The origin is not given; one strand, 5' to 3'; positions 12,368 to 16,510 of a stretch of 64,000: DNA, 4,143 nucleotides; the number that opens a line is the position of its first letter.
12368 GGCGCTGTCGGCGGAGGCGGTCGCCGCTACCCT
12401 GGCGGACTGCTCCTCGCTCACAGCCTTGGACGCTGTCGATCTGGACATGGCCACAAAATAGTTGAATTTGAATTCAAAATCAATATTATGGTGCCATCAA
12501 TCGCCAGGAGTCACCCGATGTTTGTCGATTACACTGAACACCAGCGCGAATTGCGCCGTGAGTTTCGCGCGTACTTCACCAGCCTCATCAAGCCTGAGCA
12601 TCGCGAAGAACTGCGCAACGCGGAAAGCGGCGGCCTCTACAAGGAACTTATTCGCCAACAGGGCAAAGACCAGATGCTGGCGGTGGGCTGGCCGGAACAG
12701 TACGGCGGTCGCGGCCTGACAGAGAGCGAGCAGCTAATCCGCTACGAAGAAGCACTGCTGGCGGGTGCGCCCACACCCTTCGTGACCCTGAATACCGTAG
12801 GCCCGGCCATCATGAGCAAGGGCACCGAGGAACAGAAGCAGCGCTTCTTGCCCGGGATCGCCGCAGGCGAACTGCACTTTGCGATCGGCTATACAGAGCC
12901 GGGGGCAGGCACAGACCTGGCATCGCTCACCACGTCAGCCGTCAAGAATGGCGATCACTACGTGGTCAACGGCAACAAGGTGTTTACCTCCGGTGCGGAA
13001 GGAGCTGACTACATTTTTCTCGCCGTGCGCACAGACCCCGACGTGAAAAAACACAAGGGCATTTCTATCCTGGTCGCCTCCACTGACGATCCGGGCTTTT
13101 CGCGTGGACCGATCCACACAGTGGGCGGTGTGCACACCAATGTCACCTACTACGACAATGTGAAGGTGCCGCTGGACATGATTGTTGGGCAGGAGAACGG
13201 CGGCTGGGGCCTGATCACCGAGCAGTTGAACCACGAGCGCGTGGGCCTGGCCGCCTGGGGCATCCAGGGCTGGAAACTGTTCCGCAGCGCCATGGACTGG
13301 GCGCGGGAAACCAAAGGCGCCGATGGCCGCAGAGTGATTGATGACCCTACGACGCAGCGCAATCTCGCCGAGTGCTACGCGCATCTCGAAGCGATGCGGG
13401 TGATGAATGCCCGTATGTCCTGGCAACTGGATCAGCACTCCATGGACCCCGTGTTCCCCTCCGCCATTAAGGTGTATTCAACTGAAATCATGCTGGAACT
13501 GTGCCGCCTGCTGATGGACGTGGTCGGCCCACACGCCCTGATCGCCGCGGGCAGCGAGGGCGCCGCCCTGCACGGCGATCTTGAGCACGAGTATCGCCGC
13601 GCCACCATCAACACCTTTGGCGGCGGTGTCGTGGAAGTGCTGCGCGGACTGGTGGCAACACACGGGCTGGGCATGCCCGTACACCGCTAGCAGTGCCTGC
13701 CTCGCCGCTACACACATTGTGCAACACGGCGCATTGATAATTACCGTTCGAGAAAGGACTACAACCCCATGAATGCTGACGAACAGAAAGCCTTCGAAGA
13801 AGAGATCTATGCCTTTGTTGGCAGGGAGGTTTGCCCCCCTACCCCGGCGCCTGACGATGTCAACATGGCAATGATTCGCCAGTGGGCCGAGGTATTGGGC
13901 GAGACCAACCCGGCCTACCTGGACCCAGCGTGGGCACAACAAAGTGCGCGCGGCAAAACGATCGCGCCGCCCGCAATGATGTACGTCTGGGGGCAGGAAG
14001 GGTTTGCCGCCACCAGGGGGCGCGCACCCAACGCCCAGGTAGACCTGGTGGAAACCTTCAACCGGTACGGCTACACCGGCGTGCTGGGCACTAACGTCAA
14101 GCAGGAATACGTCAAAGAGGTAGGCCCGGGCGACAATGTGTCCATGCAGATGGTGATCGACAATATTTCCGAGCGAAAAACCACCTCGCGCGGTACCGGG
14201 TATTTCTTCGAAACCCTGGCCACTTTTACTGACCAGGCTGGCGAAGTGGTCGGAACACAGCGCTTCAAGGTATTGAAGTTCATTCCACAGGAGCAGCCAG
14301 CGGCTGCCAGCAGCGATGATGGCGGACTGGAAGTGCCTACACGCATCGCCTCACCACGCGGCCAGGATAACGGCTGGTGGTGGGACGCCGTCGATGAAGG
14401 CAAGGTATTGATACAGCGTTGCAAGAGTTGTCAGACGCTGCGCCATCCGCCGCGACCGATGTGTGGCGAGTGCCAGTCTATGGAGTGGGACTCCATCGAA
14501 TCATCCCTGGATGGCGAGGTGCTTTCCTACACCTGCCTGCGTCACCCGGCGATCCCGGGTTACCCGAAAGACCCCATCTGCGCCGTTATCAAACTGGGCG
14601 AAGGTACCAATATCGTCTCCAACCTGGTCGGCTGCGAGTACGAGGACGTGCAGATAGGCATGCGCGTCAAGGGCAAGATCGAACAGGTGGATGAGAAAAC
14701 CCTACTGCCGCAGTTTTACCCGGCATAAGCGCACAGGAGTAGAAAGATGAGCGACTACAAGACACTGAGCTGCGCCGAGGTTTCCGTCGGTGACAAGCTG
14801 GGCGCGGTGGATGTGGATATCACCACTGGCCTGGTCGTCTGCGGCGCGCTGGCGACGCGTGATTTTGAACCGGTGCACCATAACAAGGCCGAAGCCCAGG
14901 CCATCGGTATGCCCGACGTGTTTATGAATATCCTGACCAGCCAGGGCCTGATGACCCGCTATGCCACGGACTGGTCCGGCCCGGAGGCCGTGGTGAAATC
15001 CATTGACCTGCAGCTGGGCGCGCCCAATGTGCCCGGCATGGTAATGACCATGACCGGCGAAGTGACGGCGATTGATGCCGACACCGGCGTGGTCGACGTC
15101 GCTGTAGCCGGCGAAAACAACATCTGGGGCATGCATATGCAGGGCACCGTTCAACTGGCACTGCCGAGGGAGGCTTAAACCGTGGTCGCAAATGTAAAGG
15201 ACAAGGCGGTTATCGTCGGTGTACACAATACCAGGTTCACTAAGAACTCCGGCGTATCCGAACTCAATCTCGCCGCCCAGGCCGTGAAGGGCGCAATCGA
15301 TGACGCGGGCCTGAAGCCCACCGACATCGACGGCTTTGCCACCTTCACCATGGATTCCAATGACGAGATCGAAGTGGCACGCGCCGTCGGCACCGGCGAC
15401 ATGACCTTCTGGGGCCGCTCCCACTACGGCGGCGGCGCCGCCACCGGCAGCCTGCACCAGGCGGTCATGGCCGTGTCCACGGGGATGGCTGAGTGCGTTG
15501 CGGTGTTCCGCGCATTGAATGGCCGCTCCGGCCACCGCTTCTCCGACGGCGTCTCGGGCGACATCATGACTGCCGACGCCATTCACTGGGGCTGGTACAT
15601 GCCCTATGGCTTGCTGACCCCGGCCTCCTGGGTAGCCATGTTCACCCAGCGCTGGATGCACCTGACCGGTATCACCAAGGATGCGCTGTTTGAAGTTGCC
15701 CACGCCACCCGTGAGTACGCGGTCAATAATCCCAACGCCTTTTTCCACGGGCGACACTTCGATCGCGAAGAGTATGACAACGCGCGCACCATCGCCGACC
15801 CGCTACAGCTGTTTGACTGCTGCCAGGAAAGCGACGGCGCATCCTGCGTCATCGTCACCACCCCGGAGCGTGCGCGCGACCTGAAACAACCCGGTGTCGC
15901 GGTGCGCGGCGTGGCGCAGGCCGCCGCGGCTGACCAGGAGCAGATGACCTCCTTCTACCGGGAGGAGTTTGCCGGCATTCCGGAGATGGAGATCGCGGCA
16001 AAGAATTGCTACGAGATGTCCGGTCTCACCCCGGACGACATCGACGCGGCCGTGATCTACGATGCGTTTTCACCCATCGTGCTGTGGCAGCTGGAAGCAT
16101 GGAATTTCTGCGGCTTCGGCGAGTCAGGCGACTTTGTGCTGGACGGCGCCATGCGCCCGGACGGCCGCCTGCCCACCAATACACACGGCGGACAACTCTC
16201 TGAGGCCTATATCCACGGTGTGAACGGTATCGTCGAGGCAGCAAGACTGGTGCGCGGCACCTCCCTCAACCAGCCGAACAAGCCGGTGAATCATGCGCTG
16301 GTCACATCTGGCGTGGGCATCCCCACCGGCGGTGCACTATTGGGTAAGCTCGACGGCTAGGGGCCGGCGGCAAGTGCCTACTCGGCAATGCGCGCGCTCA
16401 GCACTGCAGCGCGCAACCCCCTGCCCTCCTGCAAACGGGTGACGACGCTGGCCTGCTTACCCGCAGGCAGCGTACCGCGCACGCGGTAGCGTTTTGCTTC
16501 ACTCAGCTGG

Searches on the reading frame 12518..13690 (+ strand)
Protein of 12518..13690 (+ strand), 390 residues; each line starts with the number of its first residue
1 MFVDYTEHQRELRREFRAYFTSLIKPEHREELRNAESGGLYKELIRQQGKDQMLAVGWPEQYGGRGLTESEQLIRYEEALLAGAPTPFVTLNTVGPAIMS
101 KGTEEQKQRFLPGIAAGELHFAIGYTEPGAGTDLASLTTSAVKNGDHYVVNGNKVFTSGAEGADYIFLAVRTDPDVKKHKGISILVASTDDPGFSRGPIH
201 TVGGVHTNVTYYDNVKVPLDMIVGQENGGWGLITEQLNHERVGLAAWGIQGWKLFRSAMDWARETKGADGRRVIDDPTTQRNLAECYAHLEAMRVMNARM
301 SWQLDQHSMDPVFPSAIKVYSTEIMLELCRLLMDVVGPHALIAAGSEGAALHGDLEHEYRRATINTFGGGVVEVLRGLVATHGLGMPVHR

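Call 86: search_solved_structures(query=window:12518-13690:+, max_evalue=1e-30)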
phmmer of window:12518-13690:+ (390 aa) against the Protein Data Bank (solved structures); distinct sequences matched with E-value up to 1e-30: 17.
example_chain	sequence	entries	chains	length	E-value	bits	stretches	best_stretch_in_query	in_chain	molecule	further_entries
6wy8_B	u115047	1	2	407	2e-117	395.6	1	10-388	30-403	Acyl-CoA dehydrogenase domain protein Tcur3483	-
6wy9_A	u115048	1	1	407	1.2e-116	393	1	10-388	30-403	Acyl-CoA dehydrogenase domain protein Tcur3483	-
4x28_A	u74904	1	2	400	1.5e-114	386.1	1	2-387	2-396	Acyl-CoA dehydrogenase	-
2pg0_A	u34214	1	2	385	2.6e-43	151.6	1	8-299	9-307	Acyl-CoA dehydrogenase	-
1ukw_A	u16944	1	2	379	5.1e-36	127.6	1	5-341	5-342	acyl-CoA dehydrogenase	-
8hk0_A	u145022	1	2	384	3.1e-33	118.4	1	5-381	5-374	Acyl-CoA dehydrogenase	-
7w0j_A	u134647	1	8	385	5.4e-33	117.6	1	55-338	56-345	Acyl-CoA dehydrogenase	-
8i4p_A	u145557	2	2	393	5.7e-33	117.5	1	55-338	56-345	Acyl-CoA dehydrogenase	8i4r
3r7k_A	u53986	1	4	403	7.3e-33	117.2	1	37-381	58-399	Probable acyl CoA dehydrogenase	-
4u83_A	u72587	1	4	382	2.5e-32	115.4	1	43-342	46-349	Acyl-CoA dehydrogenase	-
4l1f_A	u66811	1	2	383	1.3e-31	113.1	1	41-332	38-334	Acyl-CoA dehydrogenase domain protein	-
3pfd_A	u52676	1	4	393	1.8e-31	112.6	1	42-334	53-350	Acyl-CoA dehydrogenase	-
5lnx_A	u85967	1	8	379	3.4e-31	111.7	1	41-294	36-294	Acyl-CoA dehydrogenase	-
3oib_A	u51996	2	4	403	3.7e-31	111.6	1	6-380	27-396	Acyl-CoA dehydrogenase | Putative acyl-CoA dehydrogenase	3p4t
8w0t_A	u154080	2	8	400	4.7e-31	111.2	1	12-323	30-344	Long-chain specific acyl-CoA dehydrogenase, mitochondrial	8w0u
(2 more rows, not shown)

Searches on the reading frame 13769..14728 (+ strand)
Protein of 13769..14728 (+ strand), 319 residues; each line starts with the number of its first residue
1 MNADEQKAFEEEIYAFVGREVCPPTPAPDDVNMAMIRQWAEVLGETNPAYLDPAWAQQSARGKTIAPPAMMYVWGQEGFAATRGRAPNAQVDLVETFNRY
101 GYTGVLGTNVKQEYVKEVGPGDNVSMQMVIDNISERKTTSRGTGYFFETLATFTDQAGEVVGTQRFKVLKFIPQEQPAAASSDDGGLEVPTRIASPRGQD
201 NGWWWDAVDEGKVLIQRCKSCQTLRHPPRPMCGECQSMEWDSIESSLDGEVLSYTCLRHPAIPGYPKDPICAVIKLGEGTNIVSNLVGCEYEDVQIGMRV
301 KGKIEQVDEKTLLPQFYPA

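Call 3: search_protein_families(library=pfam, proteins=[window:13769-14728:+], max_evalue=0.01)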
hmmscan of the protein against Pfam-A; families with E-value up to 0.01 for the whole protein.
window:13769-14728:+ (319 aa): 4 families
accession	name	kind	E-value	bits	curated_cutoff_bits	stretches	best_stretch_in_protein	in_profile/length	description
PF13452.11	FAS1_DH_region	-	5.4e-18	65.8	22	1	16-163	2-131/132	FAS1-like, dehydratase domain region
PF01796.24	OB_ChsH2_C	-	1.1e-11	45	27.1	1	244-301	3-61/65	ChsH2, C-terminal OB-fold domain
PF12172.15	zf-ChsH2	-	1.2e-11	44.7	23.2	1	205-237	1-33/37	ChsH2, rubredoxin-like zinc ribbon domain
PF01575.25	MaoC_dehydratas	-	0.0079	16.2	27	0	27-66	14-53/123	MaoC like domain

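Call 4: search_protein_families(library=ncbifam, proteins=[window:13769-14728:+], max_evalue=0.01)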
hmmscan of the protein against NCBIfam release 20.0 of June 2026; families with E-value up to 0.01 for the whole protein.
window:13769-14728:+ (319 aa): 1 family
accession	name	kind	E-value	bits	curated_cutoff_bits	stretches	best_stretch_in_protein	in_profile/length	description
NF053627.1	BnzsclthlBbsAGT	equivalog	0.00018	21.5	250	1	217-288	40-110/145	benzoylsuccinyl-CoA thiolase subunit BbsA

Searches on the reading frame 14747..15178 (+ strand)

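Call 3: search_protein_families(library=pfam, proteins=[window:14747-15178:+], max_evalue=0.01)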
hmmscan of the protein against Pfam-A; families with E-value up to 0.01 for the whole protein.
window:14747-15178:+ (143 aa): 1 family
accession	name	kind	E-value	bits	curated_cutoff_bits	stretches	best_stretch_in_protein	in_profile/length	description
PF01575.25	MaoC_dehydratas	-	0.00064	19.8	27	1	15-118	7-113/123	MaoC like domain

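Call 4: search_protein_families(library=ncbifam, proteins=[window:14747-15178:+], max_evalue=0.01)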
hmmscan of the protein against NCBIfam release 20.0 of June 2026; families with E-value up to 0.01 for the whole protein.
window:14747-15178:+ (143 aa): 2 families
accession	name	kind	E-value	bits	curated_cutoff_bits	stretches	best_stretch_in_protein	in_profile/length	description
NF040620.1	fused_HadA_HadB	exception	6e-10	39.1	350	1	5-123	192-314/329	fused (3R)-hydroxyacyl-ACP dehydratase subunits HadA/HadB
NF010246.0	PRK13693.1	equivalog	4.5e-09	36.4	203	1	10-128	7-133/142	(3R)-hydroxyacyl-ACP dehydratase subunit HadB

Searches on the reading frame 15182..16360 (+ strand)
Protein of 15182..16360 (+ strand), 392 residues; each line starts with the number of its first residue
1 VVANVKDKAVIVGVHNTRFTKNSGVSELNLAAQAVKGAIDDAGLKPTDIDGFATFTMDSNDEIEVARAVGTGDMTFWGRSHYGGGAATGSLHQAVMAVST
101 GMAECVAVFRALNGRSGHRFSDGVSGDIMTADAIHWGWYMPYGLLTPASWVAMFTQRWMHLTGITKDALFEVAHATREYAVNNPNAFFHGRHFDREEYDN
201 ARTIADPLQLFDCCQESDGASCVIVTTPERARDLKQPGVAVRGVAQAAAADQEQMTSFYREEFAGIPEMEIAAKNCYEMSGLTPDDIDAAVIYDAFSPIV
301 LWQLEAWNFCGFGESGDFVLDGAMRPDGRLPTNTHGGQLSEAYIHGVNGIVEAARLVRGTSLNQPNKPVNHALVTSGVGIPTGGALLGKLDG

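Call 3: search_protein_families(library=pfam, proteins=[window:15182-16360:+], max_evalue=0.01)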
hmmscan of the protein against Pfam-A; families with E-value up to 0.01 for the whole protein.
window:15182-16360:+ (392 aa): 3 families
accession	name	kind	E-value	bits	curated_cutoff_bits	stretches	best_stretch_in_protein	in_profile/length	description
PF22691.2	Thiolase_C_1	-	2.5e-31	108.8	28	1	258-377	10-130/144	Thiolase C-terminal domain-like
PF00108.29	Thiolase_N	-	0.0022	17.9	26.4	0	10-54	2-50/260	Thiolase, N-terminal domain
PF02803.24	Thiolase_C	-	0.0074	16.4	27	0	271-308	26-63/123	Thiolase, C-terminal domain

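Call 4: search_protein_families(library=ncbifam, proteins=[window:15182-16360:+], max_evalue=0.01)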
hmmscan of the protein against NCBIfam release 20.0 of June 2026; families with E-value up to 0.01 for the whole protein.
window:15182-16360:+ (392 aa): 23 families
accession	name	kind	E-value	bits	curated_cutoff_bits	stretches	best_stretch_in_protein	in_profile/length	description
NF005892.0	PRK07855.1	subfamily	1.6e-165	550.7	469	1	4-388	3-388/390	lipid-transfer protein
NF004811.0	PRK06158.1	subfamily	6.7e-64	216.3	421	1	4-375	5-364/384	acetyl-CoA acetyltransferase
NF006010.0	PRK08142.1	subfamily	6e-52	176.7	462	1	5-364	3-356/388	thiolase domain-containing protein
NF004720.0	PRK06064.1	subfamily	2.5e-48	164.8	420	1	8-358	3-349/389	thiolase domain-containing protein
NF053570.1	AcCoTHIOL_METTL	equivalog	2.6e-37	128.6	600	1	10-370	5-359/385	acetyl-CoA acetyltransferase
NF004810.0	PRK06157.1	equivalog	3.1e-37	128.7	403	1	2-340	2-341/400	acetyl-CoA acetyltransferase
NF009228.0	PRK12578.1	subfamily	1e-34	119.8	485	1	8-350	4-342/387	thiolase domain-containing protein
NF006102.0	PRK08256.1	subfamily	1.9e-31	109.5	436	1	7-372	3-374/394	lipid-transfer protein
NF006180.0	PRK08313.1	subfamily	1.3e-27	96.7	514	1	6-367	3-360/389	thiolase domain-containing protein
NF004982.0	PRK06365.1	equivalog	1.8e-26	93.2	695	1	10-354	19-382/430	thiolase domain-containing protein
NF004715.0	PRK06059.1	equivalog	1.8e-26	93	424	1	10-340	7-346/399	lipid-transfer protein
NF053628.1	BnzsclthlBbsBGT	equivalog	1.9e-26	92.8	750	1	83-358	83-345/389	benzoylsuccinyl-CoA thiolase subunit BbsB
NF004722.0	PRK06066.1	equivalog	3.6e-26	92.1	516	1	8-384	5-377/385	thiolase domain-containing protein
NF005704.0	PRK07516.1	subfamily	5.2e-26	91.5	412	1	8-349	3-342/389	thiolase domain-containing protein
NF004721.0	PRK06065.1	equivalog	2.5e-22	79.3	455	1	4-341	7-339/393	thiolase domain-containing protein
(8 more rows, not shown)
